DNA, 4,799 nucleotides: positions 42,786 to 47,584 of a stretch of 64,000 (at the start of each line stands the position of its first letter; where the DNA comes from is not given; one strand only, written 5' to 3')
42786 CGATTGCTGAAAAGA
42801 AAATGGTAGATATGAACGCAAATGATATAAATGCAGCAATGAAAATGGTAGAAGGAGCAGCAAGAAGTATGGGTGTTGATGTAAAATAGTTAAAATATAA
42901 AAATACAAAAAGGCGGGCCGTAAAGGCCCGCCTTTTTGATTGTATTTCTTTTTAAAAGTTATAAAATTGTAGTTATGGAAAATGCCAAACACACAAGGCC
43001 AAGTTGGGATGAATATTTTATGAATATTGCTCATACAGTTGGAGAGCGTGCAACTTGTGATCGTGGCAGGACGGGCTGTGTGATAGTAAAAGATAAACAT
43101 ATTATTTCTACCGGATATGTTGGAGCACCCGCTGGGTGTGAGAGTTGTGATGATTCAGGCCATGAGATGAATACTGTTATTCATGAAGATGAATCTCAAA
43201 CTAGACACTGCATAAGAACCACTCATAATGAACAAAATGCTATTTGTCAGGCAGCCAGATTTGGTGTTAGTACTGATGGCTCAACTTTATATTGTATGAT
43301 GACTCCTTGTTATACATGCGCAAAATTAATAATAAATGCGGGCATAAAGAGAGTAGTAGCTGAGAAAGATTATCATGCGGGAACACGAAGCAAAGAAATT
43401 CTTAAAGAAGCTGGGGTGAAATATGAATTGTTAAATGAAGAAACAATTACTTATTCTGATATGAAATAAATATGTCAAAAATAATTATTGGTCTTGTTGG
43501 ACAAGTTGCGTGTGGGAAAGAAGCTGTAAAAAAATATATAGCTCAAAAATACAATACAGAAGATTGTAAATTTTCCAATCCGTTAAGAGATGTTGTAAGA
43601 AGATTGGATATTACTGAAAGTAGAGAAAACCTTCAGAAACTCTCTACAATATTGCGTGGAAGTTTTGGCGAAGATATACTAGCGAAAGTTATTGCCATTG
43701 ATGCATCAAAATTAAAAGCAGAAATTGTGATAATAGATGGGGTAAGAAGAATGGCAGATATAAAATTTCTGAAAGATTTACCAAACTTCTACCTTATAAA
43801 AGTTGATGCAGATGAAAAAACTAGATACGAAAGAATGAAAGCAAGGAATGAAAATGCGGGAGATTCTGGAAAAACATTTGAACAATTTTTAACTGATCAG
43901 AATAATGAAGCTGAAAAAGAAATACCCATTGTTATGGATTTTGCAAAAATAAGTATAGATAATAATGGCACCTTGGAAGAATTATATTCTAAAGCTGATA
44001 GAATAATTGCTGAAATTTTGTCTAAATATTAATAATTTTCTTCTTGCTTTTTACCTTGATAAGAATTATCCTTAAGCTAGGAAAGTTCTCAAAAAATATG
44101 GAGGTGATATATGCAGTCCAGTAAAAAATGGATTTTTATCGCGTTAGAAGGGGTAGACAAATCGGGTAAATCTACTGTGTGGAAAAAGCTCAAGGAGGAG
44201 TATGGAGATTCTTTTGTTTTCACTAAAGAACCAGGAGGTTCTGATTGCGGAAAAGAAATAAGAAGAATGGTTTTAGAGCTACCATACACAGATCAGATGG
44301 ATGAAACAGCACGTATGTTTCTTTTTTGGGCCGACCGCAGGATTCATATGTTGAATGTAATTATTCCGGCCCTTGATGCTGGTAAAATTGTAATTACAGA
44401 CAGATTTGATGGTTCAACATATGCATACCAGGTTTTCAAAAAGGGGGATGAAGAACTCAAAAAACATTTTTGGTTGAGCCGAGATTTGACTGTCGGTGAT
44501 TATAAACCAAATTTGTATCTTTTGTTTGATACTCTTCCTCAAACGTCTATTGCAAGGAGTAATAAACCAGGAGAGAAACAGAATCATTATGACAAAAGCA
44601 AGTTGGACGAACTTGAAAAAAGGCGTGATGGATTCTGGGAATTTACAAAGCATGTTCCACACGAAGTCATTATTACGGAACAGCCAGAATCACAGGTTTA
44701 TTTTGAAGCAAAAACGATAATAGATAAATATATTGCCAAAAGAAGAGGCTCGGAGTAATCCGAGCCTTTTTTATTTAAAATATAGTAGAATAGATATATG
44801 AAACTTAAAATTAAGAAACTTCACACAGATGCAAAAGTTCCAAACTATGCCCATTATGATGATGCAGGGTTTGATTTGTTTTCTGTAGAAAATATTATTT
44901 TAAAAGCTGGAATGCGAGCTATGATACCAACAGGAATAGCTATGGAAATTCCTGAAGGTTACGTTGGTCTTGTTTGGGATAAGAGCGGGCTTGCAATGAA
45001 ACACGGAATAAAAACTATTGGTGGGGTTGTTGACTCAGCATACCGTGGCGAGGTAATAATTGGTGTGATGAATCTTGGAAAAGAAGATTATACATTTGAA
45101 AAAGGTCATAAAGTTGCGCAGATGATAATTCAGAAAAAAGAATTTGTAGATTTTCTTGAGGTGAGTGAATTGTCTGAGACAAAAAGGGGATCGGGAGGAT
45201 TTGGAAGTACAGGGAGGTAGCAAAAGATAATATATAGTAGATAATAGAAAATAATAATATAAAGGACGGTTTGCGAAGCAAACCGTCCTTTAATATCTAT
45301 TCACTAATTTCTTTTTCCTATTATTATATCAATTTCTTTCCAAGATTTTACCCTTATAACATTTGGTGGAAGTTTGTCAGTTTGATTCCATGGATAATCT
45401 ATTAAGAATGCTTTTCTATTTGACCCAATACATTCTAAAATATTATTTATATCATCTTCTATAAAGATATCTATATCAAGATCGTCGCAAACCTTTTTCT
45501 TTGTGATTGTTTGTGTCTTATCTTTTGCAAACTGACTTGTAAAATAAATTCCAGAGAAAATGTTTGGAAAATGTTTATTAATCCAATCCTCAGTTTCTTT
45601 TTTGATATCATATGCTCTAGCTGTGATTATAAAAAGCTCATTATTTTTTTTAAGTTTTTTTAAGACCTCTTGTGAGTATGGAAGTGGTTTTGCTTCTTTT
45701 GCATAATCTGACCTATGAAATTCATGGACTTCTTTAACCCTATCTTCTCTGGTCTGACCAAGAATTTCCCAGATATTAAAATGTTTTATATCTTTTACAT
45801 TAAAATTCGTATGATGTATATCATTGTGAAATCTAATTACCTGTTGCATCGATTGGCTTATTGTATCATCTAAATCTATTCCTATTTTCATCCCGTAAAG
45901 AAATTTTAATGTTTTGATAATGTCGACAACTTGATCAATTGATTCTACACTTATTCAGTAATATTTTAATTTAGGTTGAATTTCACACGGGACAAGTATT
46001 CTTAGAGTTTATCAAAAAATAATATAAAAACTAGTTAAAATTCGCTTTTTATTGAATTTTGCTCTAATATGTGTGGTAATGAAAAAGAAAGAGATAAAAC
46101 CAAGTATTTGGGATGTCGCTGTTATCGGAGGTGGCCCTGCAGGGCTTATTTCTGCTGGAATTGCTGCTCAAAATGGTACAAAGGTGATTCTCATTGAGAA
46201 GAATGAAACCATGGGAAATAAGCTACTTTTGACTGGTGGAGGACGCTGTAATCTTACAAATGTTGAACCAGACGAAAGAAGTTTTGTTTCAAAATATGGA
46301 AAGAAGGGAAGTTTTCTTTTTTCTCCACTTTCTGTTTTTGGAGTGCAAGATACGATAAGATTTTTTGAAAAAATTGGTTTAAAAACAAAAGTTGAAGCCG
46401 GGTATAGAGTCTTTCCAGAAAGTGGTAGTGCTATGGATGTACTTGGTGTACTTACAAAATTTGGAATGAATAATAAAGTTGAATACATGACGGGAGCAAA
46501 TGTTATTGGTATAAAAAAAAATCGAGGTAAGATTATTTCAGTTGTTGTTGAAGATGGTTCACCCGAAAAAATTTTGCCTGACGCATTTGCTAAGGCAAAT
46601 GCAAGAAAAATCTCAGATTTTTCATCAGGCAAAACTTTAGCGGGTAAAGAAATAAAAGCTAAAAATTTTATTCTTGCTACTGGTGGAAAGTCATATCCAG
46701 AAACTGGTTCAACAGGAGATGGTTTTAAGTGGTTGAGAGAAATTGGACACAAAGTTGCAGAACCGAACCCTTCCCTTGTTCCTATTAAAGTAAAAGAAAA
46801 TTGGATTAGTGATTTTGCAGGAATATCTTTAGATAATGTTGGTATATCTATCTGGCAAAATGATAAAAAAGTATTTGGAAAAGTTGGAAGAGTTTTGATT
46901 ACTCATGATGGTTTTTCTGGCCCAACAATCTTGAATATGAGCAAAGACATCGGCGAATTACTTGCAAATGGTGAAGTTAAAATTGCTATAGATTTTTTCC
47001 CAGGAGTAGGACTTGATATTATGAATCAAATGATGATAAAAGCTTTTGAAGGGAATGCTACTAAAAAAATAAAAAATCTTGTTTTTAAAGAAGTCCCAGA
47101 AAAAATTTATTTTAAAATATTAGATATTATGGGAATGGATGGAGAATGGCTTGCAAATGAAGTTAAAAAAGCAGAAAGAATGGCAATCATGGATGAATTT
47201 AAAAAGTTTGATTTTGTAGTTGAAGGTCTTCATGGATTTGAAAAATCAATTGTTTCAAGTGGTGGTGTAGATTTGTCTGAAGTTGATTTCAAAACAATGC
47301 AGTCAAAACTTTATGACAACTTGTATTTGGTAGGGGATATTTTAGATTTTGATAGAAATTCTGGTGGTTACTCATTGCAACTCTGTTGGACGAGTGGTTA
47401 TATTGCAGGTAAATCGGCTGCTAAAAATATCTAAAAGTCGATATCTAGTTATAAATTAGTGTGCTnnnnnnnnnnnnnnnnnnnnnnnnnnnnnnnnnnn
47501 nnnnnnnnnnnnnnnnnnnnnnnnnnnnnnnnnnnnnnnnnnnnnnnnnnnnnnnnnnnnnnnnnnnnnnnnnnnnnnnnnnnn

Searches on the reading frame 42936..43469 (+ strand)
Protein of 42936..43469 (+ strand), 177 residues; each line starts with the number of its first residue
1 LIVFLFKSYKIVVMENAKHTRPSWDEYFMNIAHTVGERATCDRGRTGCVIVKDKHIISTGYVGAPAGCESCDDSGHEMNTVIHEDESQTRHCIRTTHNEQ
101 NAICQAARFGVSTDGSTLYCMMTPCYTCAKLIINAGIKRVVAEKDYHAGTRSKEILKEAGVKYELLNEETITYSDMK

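Call 68: search_protein_families(library=pfam, proteins=[window:42936-43469:+], max_evalue=0.00001)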
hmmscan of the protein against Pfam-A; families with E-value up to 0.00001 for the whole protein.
window:42936-43469:+ (177 aa): 2 families
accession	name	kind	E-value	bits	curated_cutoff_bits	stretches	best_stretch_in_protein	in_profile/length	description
PF00383.29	dCMP_cyt_deam_1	-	9.6e-25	86.9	25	1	23-142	2-100/102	Cytidine and deoxycytidylate deaminase zinc-binding region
PF14437.12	MafB19-deam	-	9.7e-19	68.1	27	1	23-157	2-114/142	MafB19-like deaminase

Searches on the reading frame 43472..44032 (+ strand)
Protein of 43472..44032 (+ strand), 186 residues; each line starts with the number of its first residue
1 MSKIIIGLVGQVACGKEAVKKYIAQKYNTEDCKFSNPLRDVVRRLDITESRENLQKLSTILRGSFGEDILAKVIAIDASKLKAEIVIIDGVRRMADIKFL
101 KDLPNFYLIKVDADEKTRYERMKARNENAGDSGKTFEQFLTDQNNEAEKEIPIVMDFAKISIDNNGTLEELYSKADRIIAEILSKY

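Call 68: search_protein_families(library=pfam, proteins=[window:43472-44032:+], max_evalue=0.00001)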
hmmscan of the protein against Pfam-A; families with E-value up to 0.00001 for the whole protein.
window:43472-44032:+ (186 aa): 2 families
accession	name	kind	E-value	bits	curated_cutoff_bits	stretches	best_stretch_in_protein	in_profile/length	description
PF13207.12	AAA_17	-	6.9e-07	30.1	27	1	9-131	1-127/136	AAA domain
PF13238.12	AAA_18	-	1.3e-06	29.3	29.4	1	6-133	1-119/128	AAA domain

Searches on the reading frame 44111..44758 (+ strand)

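Call 68: search_protein_families(library=pfam, proteins=[window:44111-44758:+], max_evalue=0.00001)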
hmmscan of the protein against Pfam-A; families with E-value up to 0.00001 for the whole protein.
window:44111-44758:+ (215 aa): 1 family
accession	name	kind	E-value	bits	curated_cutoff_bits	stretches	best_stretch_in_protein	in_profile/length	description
PF02223.23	Thymidylate_kin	-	4.2e-32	111.8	27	1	12-193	1-178/185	Thymidylate kinase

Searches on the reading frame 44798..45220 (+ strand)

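Call 68: search_protein_families(library=pfam, proteins=[window:44798-45220:+], max_evalue=0.00001)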
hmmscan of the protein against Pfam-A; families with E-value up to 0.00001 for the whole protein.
window:44798-45220:+ (140 aa): 2 families
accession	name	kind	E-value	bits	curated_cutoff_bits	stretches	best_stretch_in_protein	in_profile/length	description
PF00692.24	dUTPase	-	2e-31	108.9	22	1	11-139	2-129/129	dUTPase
PF22769.1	DCD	-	5.5e-06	27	27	1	31-113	69-152/153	dCTP deaminase-like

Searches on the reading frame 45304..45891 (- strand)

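Call 69: search_protein_families(library=pfam, proteins=[window:45304-45891:-], max_evalue=0.00001)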
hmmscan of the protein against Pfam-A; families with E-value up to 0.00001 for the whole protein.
window:45304-45891:- (195 aa): 1 family
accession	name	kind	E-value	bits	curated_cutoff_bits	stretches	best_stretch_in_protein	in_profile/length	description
PF06941.18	NT5C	-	1.4e-14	54.8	24.8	1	3-191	4-175/180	5' nucleotidase, deoxy (Pyrimidine), cytosolic type C protein (NT5C)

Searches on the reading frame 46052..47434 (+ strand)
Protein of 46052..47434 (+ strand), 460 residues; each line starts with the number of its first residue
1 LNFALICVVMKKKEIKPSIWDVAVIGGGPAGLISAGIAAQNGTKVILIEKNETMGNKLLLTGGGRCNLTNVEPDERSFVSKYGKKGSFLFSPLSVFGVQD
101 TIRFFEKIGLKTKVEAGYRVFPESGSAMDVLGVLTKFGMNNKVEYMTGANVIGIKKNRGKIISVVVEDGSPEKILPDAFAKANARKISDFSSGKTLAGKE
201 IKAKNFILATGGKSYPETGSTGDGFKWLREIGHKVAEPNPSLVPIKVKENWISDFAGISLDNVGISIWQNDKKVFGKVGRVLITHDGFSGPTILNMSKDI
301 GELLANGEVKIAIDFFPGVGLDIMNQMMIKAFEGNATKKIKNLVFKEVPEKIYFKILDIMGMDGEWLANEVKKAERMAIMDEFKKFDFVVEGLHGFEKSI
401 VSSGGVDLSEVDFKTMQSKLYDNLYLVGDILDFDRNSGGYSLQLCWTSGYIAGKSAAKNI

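Call 8: search_protein_families(library=pfam, proteins=[window:46052-47434:+])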
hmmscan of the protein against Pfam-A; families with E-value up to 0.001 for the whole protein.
window:46052-47434:+ (460 aa): 10 families
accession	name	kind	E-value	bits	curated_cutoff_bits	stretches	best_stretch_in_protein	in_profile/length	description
PF03486.20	HI0933_like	-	4.9e-71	239.5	50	2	21-167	2-148/244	HI0933-like protein Rossmann domain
PF22780.1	HI0933_like_1st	-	1.5e-27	96.9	27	1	240-401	2-165/165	HI0933-like protein barrel and H2TH domain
PF07992.20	Pyr_redox_2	-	4.6e-10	39.8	26.1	1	21-215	2-112/291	Pyridine nucleotide-disulphide oxidoreductase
PF00890.30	FAD_binding_2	-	5.4e-08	32.9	20.4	1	21-66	1-46/414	FAD binding domain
PF12831.13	FAD_oxidored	-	1.8e-07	31.3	27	1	21-70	1-48/416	FAD dependent oxidoreductase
PF01494.25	FAD_binding_3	-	1.9e-05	24.5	22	1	21-53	3-35/349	FAD binding domain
PF01134.28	GIDA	-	2.8e-05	23.8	22.1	1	21-52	1-33/391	Glucose inhibited division protein A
PF01266.30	DAO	-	0.00015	21.8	27.9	1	21-53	1-33/353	FAD dependent oxidoreductase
PF01946.23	Thi4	-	0.00017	21.3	26.2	1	20-60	18-59/235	Thi4 family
PF00070.33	Pyr_redox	-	0.00067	20.6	22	0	22-55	2-35/82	Pyridine nucleotide-disulphide oxidoreductase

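Call 18: search_solved_structures(query=window:46052-47434:+, show_alignments=2)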
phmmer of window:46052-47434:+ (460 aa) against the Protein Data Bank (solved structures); distinct sequences matched with E-value up to 0.001: 23.
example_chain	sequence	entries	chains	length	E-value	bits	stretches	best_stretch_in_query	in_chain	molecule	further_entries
2i0z_A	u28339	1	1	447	6.3e-69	236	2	198-459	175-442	NAD(FAD)-utilizing dehydrogenases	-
4cnj_A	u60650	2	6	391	1.7e-46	162.1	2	204-454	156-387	L-AMINO ACID OXIDASE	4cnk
3v76_A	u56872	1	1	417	2.7e-37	131.8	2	196-454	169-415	Flavoprotein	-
9x7q_A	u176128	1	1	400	2.2e-35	125.5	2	194-450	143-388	A NAD(P)/FAD-dependent oxidoreductase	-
2gqf_A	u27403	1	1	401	4e-34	121.3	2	201-455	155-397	Hypothetical protein HI0933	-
3rnm_A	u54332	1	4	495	2.6e-05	26.4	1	17-62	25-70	Dihydrolipoyl dehydrogenase, mitochondrial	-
7zyt_A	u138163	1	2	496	2.9e-05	26.2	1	17-62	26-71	Dihydrolipoyl dehydrogenase, mitochondrial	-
6i4p_A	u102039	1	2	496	3e-05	26.1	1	17-62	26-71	Dihydrolipoyl dehydrogenase, mitochondrial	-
5nhg_A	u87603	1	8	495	3e-05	26.1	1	17-62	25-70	Dihydrolipoyl dehydrogenase, mitochondrial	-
7psc_A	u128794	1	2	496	3e-05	26.1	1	17-62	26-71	Dihydrolipoyl dehydrogenase, mitochondrial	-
5j5z_A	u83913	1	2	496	3e-05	26.1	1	17-62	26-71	Dihydrolipoyl dehydrogenase, mitochondrial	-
6hg8_A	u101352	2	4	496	3e-05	26.1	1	17-62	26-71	Dihydrolipoyl dehydrogenase, mitochondrial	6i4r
6i4s_A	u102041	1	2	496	3e-05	26.1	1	17-62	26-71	Dihydrolipoyl dehydrogenase, mitochondrial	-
6i4q_A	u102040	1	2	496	3e-05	26.1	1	17-62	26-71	Dihydrolipoyl dehydrogenase, mitochondrial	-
6i4z_A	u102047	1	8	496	3e-05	26.1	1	17-62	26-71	Dihydrolipoyl dehydrogenase, mitochondrial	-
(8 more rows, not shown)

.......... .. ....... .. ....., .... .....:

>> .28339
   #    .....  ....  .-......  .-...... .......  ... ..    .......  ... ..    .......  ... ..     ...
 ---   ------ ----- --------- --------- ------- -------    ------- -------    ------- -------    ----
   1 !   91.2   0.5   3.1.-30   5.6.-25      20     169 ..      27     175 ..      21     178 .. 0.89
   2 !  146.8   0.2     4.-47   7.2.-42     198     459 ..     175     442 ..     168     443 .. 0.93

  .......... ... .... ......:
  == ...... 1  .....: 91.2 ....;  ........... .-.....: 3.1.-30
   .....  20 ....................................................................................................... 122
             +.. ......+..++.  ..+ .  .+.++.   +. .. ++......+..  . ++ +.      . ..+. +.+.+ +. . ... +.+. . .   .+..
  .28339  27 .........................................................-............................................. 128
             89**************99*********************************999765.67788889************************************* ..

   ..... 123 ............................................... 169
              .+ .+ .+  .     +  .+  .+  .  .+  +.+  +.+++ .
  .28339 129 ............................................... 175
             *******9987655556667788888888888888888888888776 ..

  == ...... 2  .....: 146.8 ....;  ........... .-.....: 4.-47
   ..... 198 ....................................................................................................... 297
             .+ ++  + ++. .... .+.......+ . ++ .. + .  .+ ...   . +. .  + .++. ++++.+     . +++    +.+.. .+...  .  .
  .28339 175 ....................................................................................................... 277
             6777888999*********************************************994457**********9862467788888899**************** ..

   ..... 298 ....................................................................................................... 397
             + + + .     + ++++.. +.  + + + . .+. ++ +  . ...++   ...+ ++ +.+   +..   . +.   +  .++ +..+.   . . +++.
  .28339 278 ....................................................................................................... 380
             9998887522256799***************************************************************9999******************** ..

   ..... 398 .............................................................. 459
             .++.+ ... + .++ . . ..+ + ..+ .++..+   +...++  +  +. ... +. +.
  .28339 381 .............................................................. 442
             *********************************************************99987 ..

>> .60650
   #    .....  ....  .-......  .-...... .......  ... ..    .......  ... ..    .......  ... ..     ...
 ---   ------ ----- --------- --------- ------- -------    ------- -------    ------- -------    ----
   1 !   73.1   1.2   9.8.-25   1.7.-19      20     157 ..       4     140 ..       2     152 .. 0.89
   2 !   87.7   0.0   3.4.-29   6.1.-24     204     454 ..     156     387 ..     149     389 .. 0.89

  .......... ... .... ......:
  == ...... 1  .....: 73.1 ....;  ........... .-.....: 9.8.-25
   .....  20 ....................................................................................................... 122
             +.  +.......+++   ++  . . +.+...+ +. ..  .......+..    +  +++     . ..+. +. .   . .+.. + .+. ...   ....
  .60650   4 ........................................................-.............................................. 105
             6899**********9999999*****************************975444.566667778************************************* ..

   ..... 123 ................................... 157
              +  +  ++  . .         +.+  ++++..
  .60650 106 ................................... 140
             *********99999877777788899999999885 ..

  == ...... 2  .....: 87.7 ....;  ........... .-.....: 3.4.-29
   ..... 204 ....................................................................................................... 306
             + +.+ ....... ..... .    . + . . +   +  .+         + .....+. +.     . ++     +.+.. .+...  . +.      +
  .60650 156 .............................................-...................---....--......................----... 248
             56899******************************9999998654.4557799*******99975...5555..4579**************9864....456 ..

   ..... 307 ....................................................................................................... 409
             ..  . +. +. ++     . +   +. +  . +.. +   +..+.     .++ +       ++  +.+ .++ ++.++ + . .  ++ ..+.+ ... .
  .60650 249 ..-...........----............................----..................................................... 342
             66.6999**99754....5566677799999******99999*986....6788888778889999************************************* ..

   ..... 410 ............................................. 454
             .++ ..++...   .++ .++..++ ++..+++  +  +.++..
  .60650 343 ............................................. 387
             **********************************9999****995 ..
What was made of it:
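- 46559..46648 (-): Class IV copy (90 nt, three-way hairpin). It is inserted in-frame and antisense in the HI0933-like flavoprotein gene 46052-47434(+), and adds about 28-30 residues. Residues 170-197 of the protein are unaligned to PDB 2i0z (call 18).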
